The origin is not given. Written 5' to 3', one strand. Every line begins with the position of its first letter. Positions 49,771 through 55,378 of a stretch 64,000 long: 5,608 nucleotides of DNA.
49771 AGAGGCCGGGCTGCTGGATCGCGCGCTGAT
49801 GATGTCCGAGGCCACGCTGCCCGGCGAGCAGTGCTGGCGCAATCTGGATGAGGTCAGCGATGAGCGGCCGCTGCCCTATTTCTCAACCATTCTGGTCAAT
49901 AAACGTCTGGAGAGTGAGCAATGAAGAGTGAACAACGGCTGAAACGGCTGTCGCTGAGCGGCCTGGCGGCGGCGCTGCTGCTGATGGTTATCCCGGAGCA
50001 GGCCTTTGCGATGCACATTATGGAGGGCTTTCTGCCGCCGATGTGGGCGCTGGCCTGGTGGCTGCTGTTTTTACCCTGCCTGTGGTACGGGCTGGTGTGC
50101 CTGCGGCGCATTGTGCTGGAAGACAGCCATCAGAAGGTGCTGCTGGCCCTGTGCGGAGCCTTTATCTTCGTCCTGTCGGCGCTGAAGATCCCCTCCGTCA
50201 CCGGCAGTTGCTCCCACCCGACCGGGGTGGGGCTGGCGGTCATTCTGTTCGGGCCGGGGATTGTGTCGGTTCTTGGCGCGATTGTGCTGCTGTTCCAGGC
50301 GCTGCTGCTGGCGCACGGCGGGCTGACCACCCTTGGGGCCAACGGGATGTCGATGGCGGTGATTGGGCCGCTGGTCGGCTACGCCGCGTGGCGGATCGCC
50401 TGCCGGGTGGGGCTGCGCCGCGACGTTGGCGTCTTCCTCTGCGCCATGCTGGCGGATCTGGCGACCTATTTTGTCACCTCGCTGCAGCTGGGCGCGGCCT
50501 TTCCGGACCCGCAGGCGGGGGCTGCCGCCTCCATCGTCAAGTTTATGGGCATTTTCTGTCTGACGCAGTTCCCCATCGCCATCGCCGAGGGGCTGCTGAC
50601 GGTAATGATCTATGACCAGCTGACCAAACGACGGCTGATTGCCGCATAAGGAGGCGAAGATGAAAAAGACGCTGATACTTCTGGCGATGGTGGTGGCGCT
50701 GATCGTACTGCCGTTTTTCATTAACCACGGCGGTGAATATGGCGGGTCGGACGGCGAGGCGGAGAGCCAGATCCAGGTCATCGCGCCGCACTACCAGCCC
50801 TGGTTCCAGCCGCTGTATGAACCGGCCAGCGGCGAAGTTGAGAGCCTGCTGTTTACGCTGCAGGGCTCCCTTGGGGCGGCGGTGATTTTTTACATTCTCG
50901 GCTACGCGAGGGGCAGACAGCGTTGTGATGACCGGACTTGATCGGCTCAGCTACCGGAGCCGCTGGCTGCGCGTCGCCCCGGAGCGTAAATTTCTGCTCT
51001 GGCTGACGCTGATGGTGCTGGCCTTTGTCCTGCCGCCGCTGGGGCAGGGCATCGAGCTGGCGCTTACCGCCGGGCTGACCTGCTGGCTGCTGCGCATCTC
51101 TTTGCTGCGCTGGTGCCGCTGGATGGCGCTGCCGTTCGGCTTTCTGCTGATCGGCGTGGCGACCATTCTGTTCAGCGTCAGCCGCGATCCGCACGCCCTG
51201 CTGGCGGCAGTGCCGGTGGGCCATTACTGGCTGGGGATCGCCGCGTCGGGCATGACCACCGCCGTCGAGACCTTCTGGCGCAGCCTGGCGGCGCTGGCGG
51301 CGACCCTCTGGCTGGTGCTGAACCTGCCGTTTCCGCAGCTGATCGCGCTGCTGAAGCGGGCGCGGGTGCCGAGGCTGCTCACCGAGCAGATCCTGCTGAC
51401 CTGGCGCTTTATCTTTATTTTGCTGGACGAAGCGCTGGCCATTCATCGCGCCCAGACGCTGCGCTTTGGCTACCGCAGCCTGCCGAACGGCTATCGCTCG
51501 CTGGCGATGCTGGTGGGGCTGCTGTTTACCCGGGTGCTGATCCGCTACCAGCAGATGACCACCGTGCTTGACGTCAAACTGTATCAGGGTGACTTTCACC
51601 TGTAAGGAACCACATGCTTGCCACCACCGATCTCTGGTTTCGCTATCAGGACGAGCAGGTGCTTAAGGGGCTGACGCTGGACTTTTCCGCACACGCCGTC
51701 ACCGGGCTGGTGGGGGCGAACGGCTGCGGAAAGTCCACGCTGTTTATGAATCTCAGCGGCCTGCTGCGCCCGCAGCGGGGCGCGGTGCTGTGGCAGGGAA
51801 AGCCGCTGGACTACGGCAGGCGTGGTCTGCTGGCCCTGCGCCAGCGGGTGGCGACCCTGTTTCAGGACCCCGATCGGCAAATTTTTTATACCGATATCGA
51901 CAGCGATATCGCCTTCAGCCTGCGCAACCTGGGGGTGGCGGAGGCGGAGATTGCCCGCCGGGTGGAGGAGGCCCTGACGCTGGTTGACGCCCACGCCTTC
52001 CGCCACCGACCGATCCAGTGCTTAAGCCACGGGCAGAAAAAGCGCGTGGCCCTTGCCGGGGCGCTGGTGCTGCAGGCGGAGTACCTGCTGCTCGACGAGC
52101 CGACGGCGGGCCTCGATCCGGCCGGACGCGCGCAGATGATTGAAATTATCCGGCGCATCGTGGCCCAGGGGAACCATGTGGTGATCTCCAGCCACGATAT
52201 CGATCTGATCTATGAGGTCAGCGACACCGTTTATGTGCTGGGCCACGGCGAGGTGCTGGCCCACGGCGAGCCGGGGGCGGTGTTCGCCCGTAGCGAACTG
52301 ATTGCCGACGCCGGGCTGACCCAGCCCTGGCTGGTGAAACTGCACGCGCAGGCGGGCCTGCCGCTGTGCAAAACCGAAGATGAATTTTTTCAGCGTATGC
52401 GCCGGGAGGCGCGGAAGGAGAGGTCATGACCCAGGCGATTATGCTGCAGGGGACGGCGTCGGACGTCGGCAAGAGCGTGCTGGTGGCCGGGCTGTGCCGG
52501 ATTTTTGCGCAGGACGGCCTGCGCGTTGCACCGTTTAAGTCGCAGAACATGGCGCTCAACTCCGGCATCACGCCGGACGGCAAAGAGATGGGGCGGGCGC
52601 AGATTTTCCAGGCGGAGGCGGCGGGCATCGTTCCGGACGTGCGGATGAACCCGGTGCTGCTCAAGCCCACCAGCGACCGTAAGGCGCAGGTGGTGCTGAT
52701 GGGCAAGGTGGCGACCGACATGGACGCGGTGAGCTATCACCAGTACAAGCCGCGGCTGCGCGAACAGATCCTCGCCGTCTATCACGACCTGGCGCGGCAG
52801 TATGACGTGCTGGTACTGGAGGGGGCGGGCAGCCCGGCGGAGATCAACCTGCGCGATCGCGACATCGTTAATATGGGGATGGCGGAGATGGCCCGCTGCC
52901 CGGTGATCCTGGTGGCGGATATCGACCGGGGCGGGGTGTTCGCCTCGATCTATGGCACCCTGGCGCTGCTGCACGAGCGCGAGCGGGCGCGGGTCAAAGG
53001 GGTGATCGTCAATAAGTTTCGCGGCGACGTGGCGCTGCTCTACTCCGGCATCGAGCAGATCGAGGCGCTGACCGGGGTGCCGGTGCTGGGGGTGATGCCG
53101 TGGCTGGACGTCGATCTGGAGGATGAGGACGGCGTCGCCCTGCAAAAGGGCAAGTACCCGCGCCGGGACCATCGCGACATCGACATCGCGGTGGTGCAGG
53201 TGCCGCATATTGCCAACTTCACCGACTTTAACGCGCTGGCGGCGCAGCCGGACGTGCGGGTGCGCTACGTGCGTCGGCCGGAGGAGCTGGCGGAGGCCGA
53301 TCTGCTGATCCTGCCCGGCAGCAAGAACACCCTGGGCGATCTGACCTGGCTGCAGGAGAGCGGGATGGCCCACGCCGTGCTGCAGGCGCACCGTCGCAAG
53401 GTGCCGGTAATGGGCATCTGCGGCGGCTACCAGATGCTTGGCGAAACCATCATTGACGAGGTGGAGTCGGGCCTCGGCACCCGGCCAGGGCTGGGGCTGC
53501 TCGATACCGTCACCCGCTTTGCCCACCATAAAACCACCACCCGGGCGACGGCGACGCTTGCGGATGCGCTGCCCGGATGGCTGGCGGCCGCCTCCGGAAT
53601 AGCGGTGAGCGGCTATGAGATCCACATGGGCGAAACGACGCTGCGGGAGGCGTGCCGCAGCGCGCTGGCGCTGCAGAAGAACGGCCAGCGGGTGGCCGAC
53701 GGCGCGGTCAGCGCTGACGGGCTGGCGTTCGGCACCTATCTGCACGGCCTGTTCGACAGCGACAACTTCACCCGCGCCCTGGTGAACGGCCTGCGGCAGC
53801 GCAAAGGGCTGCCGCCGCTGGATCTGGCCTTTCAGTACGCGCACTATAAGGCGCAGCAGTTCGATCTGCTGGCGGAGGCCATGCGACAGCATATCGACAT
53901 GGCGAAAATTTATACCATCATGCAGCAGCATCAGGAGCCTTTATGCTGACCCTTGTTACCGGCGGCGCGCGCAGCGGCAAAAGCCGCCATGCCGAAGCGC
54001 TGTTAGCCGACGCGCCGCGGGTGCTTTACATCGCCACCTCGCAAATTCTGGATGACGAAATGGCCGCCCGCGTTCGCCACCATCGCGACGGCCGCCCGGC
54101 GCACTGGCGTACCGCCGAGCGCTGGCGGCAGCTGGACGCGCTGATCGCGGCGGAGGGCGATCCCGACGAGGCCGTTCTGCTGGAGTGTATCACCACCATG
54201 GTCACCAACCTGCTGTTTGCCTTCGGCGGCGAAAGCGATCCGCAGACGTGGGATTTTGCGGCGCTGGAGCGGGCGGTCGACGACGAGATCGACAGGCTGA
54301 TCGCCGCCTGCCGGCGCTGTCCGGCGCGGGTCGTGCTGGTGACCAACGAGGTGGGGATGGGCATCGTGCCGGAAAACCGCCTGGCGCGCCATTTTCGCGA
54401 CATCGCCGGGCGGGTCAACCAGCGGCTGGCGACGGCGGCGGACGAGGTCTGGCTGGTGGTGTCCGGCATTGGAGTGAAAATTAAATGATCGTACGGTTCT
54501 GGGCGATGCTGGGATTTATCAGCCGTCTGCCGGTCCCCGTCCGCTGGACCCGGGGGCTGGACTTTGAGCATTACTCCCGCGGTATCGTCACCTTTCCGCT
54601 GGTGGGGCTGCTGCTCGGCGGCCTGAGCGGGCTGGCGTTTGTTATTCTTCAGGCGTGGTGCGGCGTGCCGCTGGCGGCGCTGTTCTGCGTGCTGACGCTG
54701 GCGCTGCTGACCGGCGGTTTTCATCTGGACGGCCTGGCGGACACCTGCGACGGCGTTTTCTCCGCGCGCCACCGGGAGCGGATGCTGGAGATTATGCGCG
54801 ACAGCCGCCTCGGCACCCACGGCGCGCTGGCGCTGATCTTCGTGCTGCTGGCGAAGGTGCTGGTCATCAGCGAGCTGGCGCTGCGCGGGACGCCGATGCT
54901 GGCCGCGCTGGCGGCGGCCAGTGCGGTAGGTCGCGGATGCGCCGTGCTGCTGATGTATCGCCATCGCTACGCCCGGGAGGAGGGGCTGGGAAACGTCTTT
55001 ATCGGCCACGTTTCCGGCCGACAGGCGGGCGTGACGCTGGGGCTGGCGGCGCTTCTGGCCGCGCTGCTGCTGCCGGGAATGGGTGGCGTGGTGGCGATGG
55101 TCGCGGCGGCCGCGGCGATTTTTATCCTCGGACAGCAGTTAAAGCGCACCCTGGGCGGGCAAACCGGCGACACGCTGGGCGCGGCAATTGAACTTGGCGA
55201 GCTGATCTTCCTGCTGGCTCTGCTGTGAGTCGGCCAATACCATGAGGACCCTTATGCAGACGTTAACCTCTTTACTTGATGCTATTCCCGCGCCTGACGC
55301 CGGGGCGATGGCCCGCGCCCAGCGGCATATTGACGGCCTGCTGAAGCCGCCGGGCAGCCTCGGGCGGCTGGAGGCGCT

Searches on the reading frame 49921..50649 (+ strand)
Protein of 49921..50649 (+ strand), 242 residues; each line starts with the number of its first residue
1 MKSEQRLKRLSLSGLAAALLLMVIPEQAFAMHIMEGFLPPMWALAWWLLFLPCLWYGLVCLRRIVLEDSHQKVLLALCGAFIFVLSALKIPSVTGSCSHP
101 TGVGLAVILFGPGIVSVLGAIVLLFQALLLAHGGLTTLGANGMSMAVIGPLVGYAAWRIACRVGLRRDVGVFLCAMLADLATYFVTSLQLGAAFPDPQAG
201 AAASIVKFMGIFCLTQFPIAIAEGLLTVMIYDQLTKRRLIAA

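Call 38: search_protein_families(library=ncbifam, proteins=[window:49921-50649:+], max_evalue=1e-10)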
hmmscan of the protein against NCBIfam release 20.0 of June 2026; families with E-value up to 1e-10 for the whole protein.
window:49921-50649:+ (242 aa): 5 families
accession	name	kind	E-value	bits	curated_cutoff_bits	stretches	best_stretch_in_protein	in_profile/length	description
TIGR00123.1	cbiM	equivalog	6.8e-108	359.4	184.15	1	31-239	1-209/214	cobalt ECF transporter S component CbiM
NF006184.0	PRK08319.1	equivalog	2.5e-102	341.1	180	1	31-238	1-208/224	energy-coupling factor ABC transporter permease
NF008873.0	PRK11909.1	equivalog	1.9e-22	80.2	225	1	31-192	1-160/230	cobalt transporter CbiM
NF004902.0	PRK06265.1-1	equivalog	2.8e-21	76.2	219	1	31-238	1-199/213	cobalt transporter CbiM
NF005598.0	PRK07331.1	equivalog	1.9e-19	70.2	401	1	31-191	1-162/323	cobalt transporter CbiM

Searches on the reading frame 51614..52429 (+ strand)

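Call 38: search_protein_families(library=ncbifam, proteins=[window:51614-52429:+], max_evalue=1e-10)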
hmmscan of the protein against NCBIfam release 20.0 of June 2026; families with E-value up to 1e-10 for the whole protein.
window:51614-52429:+ (271 aa): 168 families (the best 25 are shown)
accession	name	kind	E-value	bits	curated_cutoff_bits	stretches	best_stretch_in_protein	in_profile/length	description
NF010159.0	PRK13638.1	equivalog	2.5e-165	548.4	489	1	1-270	1-270/271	energy-coupling factor ABC transporter ATP-binding protein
TIGR01166.1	cbiO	subfamily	3.4e-84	281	211.8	1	11-199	1-190/190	cobalt ABC transporter, ATP-binding protein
NF010157.0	PRK13636.1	equivalog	5.4e-66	222.7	463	1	2-239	6-245/285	cobalt transporter ATP-binding subunit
TIGR04521.1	ECF_ATPase_2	equivalog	7.7e-61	205.6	330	1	13-246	17-255/279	energy-coupling factor transporter ATPase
TIGR04520.1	ECF_ATPase_1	equivalog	2.4e-59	201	315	1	4-246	3-246/269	energy-coupling factor transporter ATPase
NF010171.0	PRK13652.1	equivalog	7.1e-58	195.9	476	1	2-243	4-245/277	cobalt transporter ATP-binding subunit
NF010156.0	PRK13635.1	equivalog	7.8e-53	179.4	392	1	2-246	6-250/279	energy-coupling factor ABC transporter ATP-binding protein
NF010158.0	PRK13637.1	equivalog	1.6e-47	162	390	1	15-244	21-253/287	energy-coupling factor transporter ATPase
NF010155.0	PRK13634.1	equivalog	2.3e-45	155.1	413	1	15-245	21-255/290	energy-coupling factor ABC transporter ATP-binding protein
NF010153.0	PRK13631.1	equivalog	3.5e-42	144.5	463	1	15-244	40-284/320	cobalt transporter ATP-binding subunit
NF010167.0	PRK13648.1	subfamily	2.5e-41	141.8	241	1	6-246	12-252/269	energy-coupling factor transporter ATPase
NF010170.0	PRK13651.1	equivalog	9.7e-40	136.4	432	1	74-244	102-273/308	cobalt transporter ATP-binding subunit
NF010068.0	PRK13548.1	equivalog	1.5e-39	135.7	261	1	1-229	5-236/261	heme ABC transporter ATP-binding protein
TIGR02673.1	FtsE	equivalog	1.8e-35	122.6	264.85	1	6-212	6-213/214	cell division ATP-binding protein FtsE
TIGR01188.1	drrA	subfamily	3.1e-35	121.9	312.45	1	10-222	2-210/302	daunorubicin resistance ABC transporter, ATP-binding protein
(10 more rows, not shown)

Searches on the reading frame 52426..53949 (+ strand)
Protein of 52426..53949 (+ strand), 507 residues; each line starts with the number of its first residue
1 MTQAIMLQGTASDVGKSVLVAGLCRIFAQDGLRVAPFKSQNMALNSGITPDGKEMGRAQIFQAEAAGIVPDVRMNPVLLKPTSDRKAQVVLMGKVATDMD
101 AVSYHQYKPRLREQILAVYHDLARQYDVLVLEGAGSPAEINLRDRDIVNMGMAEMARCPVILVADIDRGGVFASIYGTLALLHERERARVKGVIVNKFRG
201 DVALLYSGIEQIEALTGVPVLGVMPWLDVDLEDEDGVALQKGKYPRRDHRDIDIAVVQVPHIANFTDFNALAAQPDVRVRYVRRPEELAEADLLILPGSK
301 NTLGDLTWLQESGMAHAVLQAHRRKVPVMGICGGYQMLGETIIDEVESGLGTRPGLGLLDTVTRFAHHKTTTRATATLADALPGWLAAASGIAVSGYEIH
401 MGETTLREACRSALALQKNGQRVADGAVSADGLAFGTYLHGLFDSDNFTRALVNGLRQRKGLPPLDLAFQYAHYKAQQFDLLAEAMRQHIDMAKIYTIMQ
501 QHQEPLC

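Call 38: search_protein_families(library=ncbifam, proteins=[window:52426-53949:+], max_evalue=1e-10)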
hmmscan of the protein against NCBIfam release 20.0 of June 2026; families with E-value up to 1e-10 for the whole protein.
window:52426-53949:+ (507 aa): 5 families
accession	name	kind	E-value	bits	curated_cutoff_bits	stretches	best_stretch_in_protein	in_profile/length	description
NF001989.1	PRK00784.1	equivalog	7.2e-201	668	273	1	4-499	2-479/480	cobyric acid synthase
TIGR00313.1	cobQ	equivalog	1.8e-159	531.6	309.9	1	5-494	1-476/477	cobyric acid synthase CobQ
NF002204.1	PRK01077.1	equivalog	5.2e-18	65.2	254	0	309-441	296-418/420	cobyrinic acid a,c-diamide synthase CobB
TIGR00379.1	cobB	subfamily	1.4e-12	47.2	261.4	0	113-233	65-185/449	cobyrinic/hydrogenobyrinic acid a,c-diamide synthase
NF033195.1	F430_CfbB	exception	1.4e-11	43.9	560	0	286-440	285-436/451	Ni-sirohydrochlorin a,c-diamide synthase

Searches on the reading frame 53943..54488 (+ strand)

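Call 38: search_protein_families(library=ncbifam, proteins=[window:53943-54488:+], max_evalue=1e-10)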
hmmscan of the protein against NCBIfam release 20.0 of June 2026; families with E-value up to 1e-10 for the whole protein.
window:53943-54488:+ (181 aa): 1 family
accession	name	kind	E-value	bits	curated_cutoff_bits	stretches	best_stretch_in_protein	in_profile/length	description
NF004469.0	PRK05800.1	equivalog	4.4e-69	231.6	161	1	1-181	3-170/173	bifunctional adenosylcobinamide kinase/adenosylcobinamide-phosphate guanylyltransferase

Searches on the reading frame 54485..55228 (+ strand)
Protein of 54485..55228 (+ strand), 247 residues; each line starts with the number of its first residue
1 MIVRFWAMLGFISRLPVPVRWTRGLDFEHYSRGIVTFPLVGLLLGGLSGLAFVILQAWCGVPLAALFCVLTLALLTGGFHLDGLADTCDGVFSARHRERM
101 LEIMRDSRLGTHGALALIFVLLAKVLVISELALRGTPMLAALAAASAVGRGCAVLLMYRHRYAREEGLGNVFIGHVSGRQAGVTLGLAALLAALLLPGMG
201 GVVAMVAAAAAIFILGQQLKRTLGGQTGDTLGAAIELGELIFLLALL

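Call 38: search_protein_families(library=ncbifam, proteins=[window:54485-55228:+], max_evalue=1e-10)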
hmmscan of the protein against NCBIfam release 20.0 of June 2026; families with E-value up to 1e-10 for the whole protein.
window:54485-55228:+ (247 aa): 6 families
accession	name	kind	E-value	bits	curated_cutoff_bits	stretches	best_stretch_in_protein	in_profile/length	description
TIGR00317.1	cobS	equivalog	1.1e-77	261.2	110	1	1-246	1-241/241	adenosylcobinamide-GDP ribazoletransferase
NF001277.0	PRK00235.1-3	equivalog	4.3e-47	160.9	273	1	5-247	8-250/255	adenosylcobinamide-GDP ribazoletransferase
NF001276.0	PRK00235.1-2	equivalog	7.5e-45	153.4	322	1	8-246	13-256/260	adenosylcobinamide-GDP ribazoletransferase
NF001278.0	PRK00235.1-5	equivalog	9.3e-41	140.1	252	1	2-246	2-241/246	adenosylcobinamide-GDP ribazoletransferase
NF001279.0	PRK00235.2-1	equivalog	8.9e-24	84.4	282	1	9-241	9-239/248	adenosylcobinamide-GDP ribazoletransferase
NF001282.0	PRK00235.2-4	equivalog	3.1e-15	56.2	342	1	17-240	35-272/286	adenosylcobinamide-GDP ribazoletransferase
